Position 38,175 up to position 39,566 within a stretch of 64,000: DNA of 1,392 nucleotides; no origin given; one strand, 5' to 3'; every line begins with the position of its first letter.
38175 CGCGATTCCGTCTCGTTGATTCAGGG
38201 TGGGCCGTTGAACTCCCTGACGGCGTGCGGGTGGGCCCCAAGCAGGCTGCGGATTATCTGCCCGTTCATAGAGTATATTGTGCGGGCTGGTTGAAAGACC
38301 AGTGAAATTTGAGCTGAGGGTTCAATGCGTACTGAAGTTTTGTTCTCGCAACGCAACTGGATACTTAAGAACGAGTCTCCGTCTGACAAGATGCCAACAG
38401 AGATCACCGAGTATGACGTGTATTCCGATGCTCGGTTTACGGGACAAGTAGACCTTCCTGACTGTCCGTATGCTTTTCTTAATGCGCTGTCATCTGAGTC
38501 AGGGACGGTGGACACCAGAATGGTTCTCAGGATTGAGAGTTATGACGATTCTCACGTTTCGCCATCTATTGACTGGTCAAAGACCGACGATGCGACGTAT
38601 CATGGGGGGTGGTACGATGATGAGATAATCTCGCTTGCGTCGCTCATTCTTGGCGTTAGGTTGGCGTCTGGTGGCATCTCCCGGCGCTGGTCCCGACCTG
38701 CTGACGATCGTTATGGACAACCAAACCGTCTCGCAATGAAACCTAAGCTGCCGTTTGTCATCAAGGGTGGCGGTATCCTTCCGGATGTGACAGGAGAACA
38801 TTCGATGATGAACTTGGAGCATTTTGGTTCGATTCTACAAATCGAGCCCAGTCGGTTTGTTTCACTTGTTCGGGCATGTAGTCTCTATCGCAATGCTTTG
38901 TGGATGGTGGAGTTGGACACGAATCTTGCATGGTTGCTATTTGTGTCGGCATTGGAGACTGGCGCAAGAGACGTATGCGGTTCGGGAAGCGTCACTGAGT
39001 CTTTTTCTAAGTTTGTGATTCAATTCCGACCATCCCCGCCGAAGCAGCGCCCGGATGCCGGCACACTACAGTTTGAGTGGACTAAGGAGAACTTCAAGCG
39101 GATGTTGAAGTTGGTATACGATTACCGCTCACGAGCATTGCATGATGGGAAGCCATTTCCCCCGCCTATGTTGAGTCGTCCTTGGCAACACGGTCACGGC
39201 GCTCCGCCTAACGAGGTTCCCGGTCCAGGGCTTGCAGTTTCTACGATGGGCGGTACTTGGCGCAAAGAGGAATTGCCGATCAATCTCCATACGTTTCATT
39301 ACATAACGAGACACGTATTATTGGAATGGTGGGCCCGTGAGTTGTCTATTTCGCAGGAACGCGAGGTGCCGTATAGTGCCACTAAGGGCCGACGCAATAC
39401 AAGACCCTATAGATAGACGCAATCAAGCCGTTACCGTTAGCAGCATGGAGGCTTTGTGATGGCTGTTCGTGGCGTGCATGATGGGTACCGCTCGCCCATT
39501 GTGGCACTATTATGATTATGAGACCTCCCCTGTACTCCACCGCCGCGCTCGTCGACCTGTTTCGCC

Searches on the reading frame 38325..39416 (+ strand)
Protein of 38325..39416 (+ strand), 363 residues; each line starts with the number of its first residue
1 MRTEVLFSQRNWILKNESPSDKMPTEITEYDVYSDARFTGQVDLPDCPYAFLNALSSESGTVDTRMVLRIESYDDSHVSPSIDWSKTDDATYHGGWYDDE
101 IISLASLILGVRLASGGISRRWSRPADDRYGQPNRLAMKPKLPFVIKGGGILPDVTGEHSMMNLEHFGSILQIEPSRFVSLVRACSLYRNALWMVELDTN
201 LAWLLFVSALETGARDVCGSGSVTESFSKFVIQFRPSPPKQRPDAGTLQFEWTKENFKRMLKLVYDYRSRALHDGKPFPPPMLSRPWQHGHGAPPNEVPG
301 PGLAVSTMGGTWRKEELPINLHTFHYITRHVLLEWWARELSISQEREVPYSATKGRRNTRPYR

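Call 3: search_protein_families(library=pfam, proteins=[window:38325-39416:+], max_evalue=0.1)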
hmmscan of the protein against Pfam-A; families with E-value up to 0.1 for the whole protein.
window:38325-39416:+ (363 aa): 0 families

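Call 4: search_protein_families(library=padloc, proteins=[window:38325-39416:+], max_evalue=0.1)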
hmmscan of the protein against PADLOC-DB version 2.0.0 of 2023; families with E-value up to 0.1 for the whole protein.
window:38325-39416:+ (363 aa): 0 families

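Call 5: search_protein_families(library=ncbifam, proteins=[window:38325-39416:+], max_evalue=0.1)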
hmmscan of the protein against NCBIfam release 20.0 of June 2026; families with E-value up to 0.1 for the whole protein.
window:38325-39416:+ (363 aa): 0 families

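Call 6: search_protein_families(library=phrogs, proteins=[window:38325-39416:+], max_evalue=0.1)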
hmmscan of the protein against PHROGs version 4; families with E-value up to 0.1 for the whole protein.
window:38325-39416:+ (363 aa): 0 families

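Call 8: search_solved_structures(query=window:38325-39416:+, max_evalue=10)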
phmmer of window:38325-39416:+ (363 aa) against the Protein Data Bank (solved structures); distinct sequences matched with E-value up to 10: 4.
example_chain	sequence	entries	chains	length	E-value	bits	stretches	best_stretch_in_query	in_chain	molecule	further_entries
7r7c_a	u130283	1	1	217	0.54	12.2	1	23-134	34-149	60S ribosomal protein L1-A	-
6gqb_BA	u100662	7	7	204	0.58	12.1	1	23-134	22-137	60S ribosomal protein L1-A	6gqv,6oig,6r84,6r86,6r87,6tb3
2noq_G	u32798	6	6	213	0.64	12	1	23-134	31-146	60S ribosomal protein L1 | Ribosomal protein L10a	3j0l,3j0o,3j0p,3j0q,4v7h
3j6x_L1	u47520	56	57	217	0.66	11.9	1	23-134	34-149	60S ribosomal protein L1 | 60S ribosomal protein rpL1 (L1p) | UL1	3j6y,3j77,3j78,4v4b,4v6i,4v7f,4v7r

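Call 9: find_homologous_proteins(query=window:38325-39416:+)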
Query window:38325-39416:+ (363 aa): 114 proteins with E <= 0.001 among 1616 candidates.
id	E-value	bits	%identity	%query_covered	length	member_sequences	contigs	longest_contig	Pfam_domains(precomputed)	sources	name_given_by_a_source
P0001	1.1e-251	852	100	100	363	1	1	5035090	-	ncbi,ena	-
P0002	2.5e-199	680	85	94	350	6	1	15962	-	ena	-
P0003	1.1e-157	543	71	93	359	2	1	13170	-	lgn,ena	-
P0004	1.8e-157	542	71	93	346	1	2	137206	-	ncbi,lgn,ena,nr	ncbi:MAG: hypothetical protein OXP69_07605 [Spirochaetaceae bacterium]|nr:hypothetical protein [Spir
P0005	2.1e-126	440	58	94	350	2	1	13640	-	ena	-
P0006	4.8e-126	439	58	93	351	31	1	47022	-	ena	-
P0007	5.1e-124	432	58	94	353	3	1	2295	-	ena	-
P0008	1.2e-120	421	56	93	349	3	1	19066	-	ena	-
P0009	1.3e-116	408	55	93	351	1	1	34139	-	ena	-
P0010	2.8e-107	377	48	93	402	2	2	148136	-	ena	-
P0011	4.6e-103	363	49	92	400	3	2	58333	-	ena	-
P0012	1.5e-101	358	47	93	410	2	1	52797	-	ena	-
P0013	6.3e-101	356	46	93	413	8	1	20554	-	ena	-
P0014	3.0e-100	354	52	91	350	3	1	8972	-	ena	-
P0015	3.7e-100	353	47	95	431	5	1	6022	-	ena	-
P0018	7.4e-98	346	51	91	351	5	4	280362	-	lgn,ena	-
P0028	3.1e-83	298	44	93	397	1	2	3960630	-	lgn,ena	-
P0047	9.3e-77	276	41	93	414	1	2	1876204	-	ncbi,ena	-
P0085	5.7e-50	188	35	87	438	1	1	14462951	-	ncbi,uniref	ncbi:hypothetical protein [Sorangium sp. So ce1182]|uniref:hypothetical protein n=1 Tax=Sorangium sp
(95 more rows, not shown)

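Call 12: find_encoding_contigs(protein=P0004, flank=8000, max_places=3)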
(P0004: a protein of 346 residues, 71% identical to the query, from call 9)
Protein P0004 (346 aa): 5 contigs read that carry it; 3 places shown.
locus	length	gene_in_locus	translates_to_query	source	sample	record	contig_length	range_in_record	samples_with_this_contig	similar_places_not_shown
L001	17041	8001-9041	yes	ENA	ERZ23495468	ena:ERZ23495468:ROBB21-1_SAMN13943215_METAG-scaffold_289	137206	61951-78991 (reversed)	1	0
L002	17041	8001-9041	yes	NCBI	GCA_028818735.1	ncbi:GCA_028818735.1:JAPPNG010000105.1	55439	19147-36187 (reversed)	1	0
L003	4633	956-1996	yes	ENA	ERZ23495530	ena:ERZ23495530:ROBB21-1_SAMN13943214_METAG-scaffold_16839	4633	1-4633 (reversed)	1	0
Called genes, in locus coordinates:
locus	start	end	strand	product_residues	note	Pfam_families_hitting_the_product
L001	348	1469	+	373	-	PF00753:Lactamase_B (weak)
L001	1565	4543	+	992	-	PF06634:DUF1156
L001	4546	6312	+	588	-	PF13091:PLDc_2 (weak), PF00176:SNF2-rel_dom, PF04851:ResIII, PF00270:DEAD (weak)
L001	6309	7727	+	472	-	PF00271:Helicase_C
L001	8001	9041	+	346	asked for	-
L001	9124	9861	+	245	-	PF13551:HTH_29 (weak), PF13565:HTH_32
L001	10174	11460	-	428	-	-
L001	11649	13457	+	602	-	PF00496:SBP_bac_5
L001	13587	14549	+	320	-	PF19300:BPD_transp_1_N, PF00528:BPD_transp_1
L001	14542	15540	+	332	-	PF00528:BPD_transp_1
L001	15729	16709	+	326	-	PF19300:BPD_transp_1_N (weak), PF00528:BPD_transp_1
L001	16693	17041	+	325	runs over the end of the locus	PF00528:BPD_transp_1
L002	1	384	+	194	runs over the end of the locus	-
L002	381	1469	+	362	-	PF00753:Lactamase_B (weak)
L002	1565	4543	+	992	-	PF06634:DUF1156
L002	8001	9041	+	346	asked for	-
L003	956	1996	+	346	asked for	-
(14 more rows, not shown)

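Call 13: find_encoding_contigs(protein=P0001, flank=10000, max_places=2)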
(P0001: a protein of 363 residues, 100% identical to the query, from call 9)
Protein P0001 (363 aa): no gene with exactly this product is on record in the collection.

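Call 14: find_encoding_contigs(protein=P0002, flank=8000, max_places=2)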
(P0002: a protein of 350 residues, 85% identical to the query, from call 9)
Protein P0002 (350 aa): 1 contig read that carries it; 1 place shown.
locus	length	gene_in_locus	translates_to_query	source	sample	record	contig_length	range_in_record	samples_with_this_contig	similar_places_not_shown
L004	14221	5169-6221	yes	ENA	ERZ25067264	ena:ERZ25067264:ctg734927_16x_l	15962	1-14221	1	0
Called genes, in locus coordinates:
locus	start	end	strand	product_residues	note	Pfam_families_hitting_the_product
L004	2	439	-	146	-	?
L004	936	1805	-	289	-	PF08808:RES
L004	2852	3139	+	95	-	-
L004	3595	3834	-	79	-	PF05930:Phage_AlpA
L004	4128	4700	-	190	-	PF22022:Phage_int_M, PF00589:Phage_integrase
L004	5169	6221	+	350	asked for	-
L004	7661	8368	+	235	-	PF01436:NHL (faint)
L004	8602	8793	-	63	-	-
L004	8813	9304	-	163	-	-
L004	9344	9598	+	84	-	-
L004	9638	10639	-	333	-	-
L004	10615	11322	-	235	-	-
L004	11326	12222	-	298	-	PF14236:DruA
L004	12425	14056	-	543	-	PF00496:SBP_bac_5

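Call 17: search_solved_structures(query=A1, max_evalue=10, show_alignments=2)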
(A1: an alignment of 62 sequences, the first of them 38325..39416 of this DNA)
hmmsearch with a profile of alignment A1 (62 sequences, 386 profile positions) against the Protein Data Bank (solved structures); distinct sequences matched with E-value up to 10: 9.
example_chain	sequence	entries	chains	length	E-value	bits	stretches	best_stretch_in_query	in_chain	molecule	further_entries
5mpq_A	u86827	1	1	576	0.3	13.2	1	233-291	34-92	Transglycosylase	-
5o1j_A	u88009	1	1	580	0.3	13.1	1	233-291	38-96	Putative soluble lytic murein transglycosylase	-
6fpn_B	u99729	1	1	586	0.3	13.1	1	233-291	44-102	Putative soluble lytic murein transglycosylase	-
5o24_A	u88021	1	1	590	0.31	13.1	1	233-291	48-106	Transglycosylase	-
5o29_A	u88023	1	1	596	0.31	13.1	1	233-291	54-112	Transglycosylase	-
5o2n_A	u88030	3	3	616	0.33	13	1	233-291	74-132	Transglycosylase | Putative soluble lytic murein transglycosylase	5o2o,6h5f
8jcs_A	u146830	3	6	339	1.6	10.7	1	204-262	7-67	Procerain B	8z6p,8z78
8cus_A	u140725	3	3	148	1.8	10.6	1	186-256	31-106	I432-1(NaCl) Chain A | I432-1(Imd) Chain A | I432-1-X3 Chain A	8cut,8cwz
8far_A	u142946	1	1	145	2.3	10.2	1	186-256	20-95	I432-1-CC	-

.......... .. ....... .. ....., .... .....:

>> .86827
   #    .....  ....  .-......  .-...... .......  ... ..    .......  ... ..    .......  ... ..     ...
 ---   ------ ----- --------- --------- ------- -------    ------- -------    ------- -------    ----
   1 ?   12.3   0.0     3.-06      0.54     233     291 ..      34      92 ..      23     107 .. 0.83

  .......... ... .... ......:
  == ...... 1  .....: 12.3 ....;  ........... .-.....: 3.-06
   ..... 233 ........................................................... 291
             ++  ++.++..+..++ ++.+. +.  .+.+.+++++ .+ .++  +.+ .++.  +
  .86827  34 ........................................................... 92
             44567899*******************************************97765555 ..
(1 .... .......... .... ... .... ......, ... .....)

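Call 18: search_protein_families(library=pfam, alignment_id=A1, max_evalue=1)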
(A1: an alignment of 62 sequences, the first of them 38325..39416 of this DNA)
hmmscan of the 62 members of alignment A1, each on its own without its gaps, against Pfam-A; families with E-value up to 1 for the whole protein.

A. member 1, window:38325-39416:+ (363 aa): 0 families

B. families by the number of members that match (of 62 scanned): 7 families
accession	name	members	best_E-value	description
PF13439.12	Glyco_transf_4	1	0.096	Glycosyltransferase Family 4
PF12574.13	120_Rick_ant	1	0.11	120 KDa Rickettsia surface antigen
PF10815.13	ComZ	1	0.14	ComZ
PF17278.7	DUF5343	1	0.15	Family of unknown function (DUF5343)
PF14188.11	DUF4311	1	0.15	Domain of unknown function (DUF4311)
PF15144.11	DUF4576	1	0.16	Domain of unknown function (DUF4576)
PF14197.11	Cep57_CLD_2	1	0.27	Centrosome localisation domain of PPC89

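Call 25: predict_structure(alignment_id=A1)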
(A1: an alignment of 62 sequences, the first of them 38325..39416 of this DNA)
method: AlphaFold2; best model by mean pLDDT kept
length: 363 residues; sequences in the alignment: 62
mean_pLDDT: 92.0   pTM: 0.90
mean pLDDT of the five models: 92.0, 91.7, 90.7, 90.3, 89.4
residues with pLDDT >= 90: 286; 70-90: 58; 50-70: 19; < 50: 0
segments of 3 or more residues with pLDDT < 50: none
pLDDT, mean of each block of 10 residues (from residue 1): 82 95 95 96 96 88 95 84 89 93 98 96 93 89 83 94 93 95 98 96 98 96 96 98 95 98 98 97 92 92 87 96 98 96 79 60 57
secondary structure, 60 per line:
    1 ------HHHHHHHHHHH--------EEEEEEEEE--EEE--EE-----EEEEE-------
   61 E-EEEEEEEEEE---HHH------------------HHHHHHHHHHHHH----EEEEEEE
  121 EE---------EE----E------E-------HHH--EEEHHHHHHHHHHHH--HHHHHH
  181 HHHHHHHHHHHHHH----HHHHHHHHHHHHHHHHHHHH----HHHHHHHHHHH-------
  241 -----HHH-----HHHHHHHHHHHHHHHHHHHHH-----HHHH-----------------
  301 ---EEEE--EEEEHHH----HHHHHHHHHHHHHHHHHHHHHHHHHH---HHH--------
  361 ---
elements in order: H7-17 E26-34 E37-39 E49-53 E63-72 H97-109 E114-122 E158-160 H161-172 H175-194 H199-218 H223-233 H254-274 H280-283 E304-307 E310-313 H321-346

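Call 37: find_encoding_contigs(protein=P0010, flank=8000, max_places=2)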
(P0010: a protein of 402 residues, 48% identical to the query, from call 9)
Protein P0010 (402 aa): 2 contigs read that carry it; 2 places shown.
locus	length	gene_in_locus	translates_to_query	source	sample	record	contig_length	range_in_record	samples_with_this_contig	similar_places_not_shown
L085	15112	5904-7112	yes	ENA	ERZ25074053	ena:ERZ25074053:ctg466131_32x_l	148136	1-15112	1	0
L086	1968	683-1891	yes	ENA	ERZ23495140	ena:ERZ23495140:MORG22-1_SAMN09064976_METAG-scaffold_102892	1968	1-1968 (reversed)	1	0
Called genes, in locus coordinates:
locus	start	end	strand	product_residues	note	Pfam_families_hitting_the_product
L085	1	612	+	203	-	?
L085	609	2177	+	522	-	PF01420:Methylase_S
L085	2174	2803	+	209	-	PF04326:SLFN_AlbA_2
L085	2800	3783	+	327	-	PF13749:HATPase_c_4, PF21247:Fic-like_C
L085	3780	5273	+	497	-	PF12161:HsdM_N, PF02384:N6_Mtase, PF07669:Eco57I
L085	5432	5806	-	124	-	-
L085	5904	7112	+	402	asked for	-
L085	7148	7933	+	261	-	PF02384:N6_Mtase, PF07669:Eco57I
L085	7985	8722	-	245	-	PF13349:DUF4097 (weak)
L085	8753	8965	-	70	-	-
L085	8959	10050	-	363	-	PF13088:BNR_2 (faint), PF02012:BNR (faint)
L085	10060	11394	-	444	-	PF00202:Aminotran_3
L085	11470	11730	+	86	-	PF07704:PSK_trans_fac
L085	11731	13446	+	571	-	PF01850:PIN, PF01663:Phosphodiest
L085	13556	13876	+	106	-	-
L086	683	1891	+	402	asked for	-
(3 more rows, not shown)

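Call 38: find_encoding_contigs(protein=P0018, flank=8000, max_places=2)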
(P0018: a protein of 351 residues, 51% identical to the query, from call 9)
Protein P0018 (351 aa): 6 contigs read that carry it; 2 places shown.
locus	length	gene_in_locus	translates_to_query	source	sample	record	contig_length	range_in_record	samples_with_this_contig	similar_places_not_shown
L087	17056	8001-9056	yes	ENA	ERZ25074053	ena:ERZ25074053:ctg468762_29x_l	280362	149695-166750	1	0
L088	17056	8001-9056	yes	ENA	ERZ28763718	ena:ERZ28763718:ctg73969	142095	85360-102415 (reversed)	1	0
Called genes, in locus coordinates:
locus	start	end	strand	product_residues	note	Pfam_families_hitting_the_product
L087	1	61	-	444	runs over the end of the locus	-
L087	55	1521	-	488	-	PF00884:Sulfatase, PF01663:Phosphodiest, PF16347:SGSH_C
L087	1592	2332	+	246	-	PF00106:adh_short, PF08659:KR, PF13561:adh_short_C2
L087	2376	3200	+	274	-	PF05721:PhyH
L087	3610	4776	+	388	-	PF00205:TPP_enzyme_M, PF02775:TPP_enzyme_C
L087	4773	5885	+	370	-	PF03841:SelA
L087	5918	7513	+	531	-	-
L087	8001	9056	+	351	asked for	-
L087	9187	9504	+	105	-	PF21247:Fic-like_C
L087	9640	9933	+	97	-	-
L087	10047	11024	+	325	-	PF08665:PglZ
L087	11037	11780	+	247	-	-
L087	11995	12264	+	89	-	-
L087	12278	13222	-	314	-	-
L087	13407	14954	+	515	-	PF09820:AAA-ATPase_like, PF08011:PDDEXK_9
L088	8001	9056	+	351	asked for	-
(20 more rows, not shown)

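Call 42: find_encoding_contigs(protein=P0028, flank=8000, max_places=1)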
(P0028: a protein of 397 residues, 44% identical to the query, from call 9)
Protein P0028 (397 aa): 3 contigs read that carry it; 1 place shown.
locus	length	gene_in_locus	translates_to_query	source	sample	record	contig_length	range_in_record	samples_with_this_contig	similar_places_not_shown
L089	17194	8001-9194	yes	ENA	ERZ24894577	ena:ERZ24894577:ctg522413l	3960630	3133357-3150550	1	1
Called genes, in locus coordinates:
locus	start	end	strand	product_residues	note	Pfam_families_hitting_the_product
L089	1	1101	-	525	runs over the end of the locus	PF01555:N6_N4_Mtase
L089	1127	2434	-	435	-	PF04326:SLFN_AlbA_2 (weak)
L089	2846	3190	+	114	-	-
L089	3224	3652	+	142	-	-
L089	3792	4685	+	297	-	PF13365:Trypsin_2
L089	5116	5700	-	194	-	-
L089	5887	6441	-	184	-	-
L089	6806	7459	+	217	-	-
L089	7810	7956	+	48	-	-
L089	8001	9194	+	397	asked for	-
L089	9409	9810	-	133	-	-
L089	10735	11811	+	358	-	PF14022:DUF4238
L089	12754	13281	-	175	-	-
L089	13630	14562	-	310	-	PF08937:ThsB_TIR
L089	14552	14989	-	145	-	-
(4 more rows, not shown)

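Call 43: find_encoding_contigs(protein=P0085, flank=8000, max_places=1)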
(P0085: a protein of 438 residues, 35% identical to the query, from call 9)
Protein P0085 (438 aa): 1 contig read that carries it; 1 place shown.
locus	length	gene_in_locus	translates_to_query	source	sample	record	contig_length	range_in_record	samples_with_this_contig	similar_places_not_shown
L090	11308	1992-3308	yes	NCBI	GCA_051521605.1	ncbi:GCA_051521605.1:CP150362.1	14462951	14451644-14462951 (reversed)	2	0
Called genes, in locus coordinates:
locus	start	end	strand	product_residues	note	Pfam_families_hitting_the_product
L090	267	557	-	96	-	PF04362:Iron_traffic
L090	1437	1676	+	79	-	PF04255:DUF433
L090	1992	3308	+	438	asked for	-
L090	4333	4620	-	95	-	-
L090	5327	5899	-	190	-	PF04862:DUF642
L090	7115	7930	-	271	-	-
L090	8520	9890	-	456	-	-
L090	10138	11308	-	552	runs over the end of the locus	-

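Call 45: search_protein_representatives(alignment_id=A1)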
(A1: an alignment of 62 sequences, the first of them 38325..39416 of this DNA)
Query: 62 sequences, 386 profile positions. Proteins with E-value up to 0.001 (for the whole library): 1894; up to 1e-10: 1303; up to 1e-30: 861. The best 150 are listed.
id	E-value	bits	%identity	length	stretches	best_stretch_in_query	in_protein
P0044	1.8e-158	543.9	-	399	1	6-383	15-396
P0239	3.1e-143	493.8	-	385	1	1-382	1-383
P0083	2.6e-137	474.3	-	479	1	4-381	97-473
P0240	3.6e-136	470.5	-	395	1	6-382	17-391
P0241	5.4e-135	466.7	-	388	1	7-380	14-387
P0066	1.6e-134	465.1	-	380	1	9-379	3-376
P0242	5.0e-134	463.4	-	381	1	7-382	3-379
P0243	1.2e-133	462.2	-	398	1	5-382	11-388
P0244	1.4e-132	458.7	-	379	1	5-381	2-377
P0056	3.9e-132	457.2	-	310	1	78-382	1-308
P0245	9.1e-132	456.0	-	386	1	6-381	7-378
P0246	1.6e-131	455.2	-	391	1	1-379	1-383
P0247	5.6e-131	453.4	-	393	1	10-381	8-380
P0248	3.7e-130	450.7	-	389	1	8-380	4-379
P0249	1.6e-129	448.6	-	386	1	9-380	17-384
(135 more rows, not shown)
